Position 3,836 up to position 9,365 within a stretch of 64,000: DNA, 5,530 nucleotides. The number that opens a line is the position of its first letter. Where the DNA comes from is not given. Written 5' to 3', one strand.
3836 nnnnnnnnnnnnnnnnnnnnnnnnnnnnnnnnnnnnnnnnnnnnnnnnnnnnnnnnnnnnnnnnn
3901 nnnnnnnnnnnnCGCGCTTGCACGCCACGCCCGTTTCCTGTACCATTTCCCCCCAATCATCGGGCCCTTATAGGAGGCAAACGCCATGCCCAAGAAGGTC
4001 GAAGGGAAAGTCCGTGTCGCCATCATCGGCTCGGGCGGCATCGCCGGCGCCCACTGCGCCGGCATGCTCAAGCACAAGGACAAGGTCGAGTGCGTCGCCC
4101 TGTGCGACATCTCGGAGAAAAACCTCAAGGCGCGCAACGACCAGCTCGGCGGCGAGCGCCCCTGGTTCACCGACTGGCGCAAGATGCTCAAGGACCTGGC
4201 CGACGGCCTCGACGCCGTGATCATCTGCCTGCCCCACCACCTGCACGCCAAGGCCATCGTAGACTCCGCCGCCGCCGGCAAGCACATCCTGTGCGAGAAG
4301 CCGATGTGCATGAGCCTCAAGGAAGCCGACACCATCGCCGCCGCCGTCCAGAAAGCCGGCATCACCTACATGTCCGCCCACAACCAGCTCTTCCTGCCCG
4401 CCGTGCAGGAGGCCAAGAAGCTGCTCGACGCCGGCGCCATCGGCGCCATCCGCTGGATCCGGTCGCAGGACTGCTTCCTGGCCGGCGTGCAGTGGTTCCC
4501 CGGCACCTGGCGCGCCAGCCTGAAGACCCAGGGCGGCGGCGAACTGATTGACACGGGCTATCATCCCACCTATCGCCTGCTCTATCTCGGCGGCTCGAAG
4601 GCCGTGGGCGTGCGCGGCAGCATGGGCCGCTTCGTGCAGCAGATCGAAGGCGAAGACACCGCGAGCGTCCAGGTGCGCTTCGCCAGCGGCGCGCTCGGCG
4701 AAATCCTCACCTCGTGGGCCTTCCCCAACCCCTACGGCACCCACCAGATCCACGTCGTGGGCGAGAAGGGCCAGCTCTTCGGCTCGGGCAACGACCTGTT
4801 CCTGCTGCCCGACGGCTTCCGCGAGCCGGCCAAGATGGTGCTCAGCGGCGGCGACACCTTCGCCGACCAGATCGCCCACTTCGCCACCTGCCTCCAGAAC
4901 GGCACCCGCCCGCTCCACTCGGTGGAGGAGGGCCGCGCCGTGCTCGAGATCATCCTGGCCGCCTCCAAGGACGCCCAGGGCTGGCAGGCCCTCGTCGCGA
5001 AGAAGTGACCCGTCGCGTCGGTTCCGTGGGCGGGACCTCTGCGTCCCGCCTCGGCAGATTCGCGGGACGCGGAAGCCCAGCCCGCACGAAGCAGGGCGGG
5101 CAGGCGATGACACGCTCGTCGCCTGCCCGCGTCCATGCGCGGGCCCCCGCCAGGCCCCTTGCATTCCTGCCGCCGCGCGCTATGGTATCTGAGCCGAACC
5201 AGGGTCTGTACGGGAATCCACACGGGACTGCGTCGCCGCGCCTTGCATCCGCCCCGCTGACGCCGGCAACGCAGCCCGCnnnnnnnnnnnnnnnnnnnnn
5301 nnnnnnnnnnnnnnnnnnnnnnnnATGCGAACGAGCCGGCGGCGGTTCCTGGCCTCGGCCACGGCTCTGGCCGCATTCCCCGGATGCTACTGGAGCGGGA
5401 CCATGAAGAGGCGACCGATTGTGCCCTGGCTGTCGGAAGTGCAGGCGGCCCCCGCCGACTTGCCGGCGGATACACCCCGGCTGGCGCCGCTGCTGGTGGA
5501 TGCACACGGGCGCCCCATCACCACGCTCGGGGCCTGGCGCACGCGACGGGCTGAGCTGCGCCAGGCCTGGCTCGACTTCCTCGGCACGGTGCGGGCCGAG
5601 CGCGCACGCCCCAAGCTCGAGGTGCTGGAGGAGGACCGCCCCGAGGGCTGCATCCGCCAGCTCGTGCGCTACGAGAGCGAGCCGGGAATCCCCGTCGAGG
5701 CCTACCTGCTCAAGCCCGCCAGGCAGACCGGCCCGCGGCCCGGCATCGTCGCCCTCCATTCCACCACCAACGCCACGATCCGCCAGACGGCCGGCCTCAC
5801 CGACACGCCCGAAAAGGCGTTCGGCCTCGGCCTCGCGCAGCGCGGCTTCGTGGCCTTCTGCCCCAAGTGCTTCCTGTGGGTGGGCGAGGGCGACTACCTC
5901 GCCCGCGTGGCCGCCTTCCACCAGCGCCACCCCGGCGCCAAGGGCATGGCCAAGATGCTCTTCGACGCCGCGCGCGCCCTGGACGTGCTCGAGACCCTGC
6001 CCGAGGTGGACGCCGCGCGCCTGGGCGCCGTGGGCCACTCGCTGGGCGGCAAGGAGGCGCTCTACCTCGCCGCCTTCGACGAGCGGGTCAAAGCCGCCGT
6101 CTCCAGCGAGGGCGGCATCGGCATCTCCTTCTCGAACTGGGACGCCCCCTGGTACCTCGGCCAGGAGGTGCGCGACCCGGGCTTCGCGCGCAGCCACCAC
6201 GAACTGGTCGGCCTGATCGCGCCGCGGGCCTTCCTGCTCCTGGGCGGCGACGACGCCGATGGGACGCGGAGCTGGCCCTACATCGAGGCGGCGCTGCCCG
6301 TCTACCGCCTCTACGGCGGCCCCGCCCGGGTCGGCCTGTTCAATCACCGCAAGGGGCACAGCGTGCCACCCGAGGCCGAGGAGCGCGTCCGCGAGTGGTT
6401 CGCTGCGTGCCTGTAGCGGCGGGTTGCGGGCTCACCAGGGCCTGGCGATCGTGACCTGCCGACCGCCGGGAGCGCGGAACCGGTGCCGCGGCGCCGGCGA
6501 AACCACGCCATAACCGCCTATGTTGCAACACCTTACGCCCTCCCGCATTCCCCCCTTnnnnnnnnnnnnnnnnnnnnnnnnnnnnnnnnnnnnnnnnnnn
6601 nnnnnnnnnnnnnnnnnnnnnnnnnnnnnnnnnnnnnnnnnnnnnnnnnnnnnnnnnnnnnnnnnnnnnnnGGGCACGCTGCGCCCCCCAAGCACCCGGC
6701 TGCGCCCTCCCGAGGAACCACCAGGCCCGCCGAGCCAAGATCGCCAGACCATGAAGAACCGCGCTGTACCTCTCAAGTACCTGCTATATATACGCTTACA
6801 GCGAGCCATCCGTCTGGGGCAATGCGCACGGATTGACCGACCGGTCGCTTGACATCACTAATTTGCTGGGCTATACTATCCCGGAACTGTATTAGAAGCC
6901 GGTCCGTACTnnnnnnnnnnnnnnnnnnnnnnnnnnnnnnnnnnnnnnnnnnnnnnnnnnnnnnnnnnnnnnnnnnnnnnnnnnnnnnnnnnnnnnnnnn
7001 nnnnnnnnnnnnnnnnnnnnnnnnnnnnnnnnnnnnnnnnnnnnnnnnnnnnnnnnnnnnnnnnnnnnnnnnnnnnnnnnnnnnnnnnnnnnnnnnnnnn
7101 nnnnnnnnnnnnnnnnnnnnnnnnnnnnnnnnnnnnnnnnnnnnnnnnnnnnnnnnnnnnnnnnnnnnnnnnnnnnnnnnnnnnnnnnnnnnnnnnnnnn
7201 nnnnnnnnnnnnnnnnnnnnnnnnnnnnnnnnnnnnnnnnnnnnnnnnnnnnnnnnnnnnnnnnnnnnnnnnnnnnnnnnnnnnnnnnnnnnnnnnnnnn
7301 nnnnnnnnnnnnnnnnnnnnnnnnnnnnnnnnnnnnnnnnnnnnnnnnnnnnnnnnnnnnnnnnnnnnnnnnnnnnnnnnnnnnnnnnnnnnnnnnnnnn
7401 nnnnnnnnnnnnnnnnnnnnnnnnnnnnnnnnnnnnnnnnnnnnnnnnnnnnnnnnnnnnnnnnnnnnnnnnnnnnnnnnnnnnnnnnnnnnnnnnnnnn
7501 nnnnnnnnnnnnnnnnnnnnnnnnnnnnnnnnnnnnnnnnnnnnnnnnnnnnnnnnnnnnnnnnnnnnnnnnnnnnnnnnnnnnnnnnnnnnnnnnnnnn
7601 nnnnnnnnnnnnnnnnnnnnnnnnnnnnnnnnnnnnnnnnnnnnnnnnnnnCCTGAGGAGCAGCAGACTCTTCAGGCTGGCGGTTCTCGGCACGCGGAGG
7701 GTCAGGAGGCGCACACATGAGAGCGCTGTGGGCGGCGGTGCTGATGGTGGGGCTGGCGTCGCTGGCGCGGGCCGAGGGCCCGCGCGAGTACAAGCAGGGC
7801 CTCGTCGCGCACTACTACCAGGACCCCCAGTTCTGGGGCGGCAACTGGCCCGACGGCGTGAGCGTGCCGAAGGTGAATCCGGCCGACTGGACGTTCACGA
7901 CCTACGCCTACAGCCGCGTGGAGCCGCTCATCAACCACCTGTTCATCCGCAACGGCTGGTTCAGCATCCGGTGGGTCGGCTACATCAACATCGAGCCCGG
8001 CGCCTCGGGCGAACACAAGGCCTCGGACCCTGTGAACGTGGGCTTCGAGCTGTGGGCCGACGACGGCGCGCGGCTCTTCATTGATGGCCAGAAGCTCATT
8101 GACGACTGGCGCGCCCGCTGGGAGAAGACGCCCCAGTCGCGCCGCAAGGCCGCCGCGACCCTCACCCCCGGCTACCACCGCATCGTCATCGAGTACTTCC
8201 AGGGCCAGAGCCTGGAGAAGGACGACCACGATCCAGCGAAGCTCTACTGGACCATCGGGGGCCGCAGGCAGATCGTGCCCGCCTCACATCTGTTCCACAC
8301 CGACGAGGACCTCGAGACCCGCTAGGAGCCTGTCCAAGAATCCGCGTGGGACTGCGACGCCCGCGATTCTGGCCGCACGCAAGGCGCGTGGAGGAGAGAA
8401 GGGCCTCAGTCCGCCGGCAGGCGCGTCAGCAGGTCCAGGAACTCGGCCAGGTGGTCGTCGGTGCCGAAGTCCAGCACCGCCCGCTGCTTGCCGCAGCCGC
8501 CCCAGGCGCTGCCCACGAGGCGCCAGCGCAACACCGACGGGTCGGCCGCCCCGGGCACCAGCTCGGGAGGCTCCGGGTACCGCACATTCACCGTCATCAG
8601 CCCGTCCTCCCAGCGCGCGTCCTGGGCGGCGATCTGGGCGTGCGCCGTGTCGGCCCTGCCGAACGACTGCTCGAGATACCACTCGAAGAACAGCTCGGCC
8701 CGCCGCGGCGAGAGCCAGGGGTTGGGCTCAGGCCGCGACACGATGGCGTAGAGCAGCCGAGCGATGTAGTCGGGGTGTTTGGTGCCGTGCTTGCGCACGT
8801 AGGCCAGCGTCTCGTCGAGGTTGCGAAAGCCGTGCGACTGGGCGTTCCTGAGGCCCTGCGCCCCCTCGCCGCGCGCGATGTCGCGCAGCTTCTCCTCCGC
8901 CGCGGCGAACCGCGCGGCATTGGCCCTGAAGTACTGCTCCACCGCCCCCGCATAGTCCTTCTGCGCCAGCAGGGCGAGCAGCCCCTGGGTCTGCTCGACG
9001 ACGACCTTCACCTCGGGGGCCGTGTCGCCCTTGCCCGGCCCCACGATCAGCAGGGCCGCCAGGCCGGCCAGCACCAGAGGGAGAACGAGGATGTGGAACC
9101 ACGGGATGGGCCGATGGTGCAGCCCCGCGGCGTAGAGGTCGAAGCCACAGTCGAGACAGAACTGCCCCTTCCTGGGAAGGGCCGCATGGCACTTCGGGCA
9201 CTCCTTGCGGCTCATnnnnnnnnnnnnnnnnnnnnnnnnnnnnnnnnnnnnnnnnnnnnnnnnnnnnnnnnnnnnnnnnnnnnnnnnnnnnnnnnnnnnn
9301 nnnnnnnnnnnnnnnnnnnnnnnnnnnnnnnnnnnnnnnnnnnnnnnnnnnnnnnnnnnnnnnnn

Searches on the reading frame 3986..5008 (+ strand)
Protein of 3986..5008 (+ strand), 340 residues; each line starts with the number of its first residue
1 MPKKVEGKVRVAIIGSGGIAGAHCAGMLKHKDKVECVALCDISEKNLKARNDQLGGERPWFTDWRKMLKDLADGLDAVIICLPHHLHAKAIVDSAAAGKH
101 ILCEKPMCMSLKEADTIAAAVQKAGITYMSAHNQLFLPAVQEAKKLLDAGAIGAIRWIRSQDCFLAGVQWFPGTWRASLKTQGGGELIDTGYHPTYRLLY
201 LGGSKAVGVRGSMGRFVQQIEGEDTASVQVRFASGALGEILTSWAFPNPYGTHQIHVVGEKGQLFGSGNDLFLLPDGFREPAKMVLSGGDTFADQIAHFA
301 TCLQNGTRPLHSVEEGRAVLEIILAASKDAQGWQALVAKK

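Call 58: search_protein_families(library=pfam, proteins=[window:3986-5008:+], max_evalue=0.01)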
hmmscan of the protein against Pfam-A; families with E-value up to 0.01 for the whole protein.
window:3986-5008:+ (340 aa): 7 families
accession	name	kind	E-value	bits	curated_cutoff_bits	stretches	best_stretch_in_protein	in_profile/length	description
PF22725.1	GFO_IDH_MocA_C3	-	6e-24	84.9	27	1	140-264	1-123/124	GFO/IDH/MocA C-terminal domain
PF01408.29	GFO_IDH_MocA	-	1.1e-23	84.6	24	1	9-131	1-119/120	Oxidoreductase family, NAD-binding Rossmann fold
PF02894.22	GFO_IDH_MocA_C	-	1.4e-14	54.9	22.9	1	144-331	1-211/218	Oxidoreductase family, C-terminal alpha/beta domain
PF01118.30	Semialdhyde_dh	-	0.00029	21.7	26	1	10-100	1-92/121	Semialdehyde dehydrogenase, NAD binding domain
PF13241.12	NAD_binding_7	-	0.00094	20.2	22.1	1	10-103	9-89/104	Putative NAD(P)-binding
PF03447.22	NAD_binding_3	-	0.0012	20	24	1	15-127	1-112/116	Homoserine dehydrogenase, NAD binding domain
PF00056.29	Ldh_1_N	-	0.0026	18.2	27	1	9-52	1-44/141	lactate/malate dehydrogenase, NAD binding domain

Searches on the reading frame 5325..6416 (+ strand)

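Call 58: search_protein_families(library=pfam, proteins=[window:5325-6416:+], max_evalue=0.01)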
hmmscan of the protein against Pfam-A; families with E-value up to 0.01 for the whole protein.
window:5325-6416:+ (363 aa): 6 families
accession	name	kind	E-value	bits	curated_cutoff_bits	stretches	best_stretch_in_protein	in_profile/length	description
PF22244.2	GCE_fung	-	8.8e-12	45.8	27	1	215-266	87-140/231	Glucuronyl esterase, fungi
PF01738.24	DLH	-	9.9e-11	42.1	21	1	125-261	2-127/217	Dienelactone hydrolase family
PF05448.18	AXE1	-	4.7e-07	29.3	21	1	211-260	156-205/321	Acetyl xylan esterase (AXE1)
PF00561.26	Abhydrolase_1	-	8.6e-05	22.7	25.8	1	229-288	67-121/245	alpha/beta hydrolase fold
PF08840.17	BAAT_C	-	0.00039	21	20.9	1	218-265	9-56/210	BAAT / Acyl-CoA thioester hydrolase C terminal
PF12740.14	PETase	-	0.0021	18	28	1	226-260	120-154/263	PET hydrolase-like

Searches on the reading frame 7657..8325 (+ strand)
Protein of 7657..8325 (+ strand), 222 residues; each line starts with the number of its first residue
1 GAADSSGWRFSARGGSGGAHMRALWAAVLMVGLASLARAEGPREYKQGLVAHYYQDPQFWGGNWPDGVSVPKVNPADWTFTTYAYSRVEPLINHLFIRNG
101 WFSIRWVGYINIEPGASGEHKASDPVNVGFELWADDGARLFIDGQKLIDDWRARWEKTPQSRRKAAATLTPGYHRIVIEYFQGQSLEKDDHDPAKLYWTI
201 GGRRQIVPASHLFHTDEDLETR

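Call 58: search_protein_families(library=pfam, proteins=[window:7657-8325:+], max_evalue=0.01)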
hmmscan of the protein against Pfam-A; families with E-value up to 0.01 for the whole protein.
window:7657-8325:+ (222 aa): 1 family
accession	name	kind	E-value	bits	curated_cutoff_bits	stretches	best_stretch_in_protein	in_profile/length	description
PF07691.17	PA14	-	1.3e-09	38.4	24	1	102-199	46-134/147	PA14 domain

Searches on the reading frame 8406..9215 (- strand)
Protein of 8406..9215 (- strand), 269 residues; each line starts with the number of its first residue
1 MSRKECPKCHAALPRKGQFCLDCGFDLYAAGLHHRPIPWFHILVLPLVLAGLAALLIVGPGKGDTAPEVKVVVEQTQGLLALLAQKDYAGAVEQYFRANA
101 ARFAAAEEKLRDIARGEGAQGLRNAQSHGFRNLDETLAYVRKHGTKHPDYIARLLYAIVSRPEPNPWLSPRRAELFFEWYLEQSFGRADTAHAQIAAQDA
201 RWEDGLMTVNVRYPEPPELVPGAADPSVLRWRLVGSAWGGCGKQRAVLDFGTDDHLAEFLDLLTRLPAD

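Call 58: search_protein_families(library=pfam, proteins=[window:8406-9215:-], max_evalue=0.01)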
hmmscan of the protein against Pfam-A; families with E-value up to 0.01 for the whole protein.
window:8406-9215:- (269 aa): 1 family
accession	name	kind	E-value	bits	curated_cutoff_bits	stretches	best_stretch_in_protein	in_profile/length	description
PF12773.13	DZR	-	0.0018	18.8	27.3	1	4-24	25-45/45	Double zinc ribbon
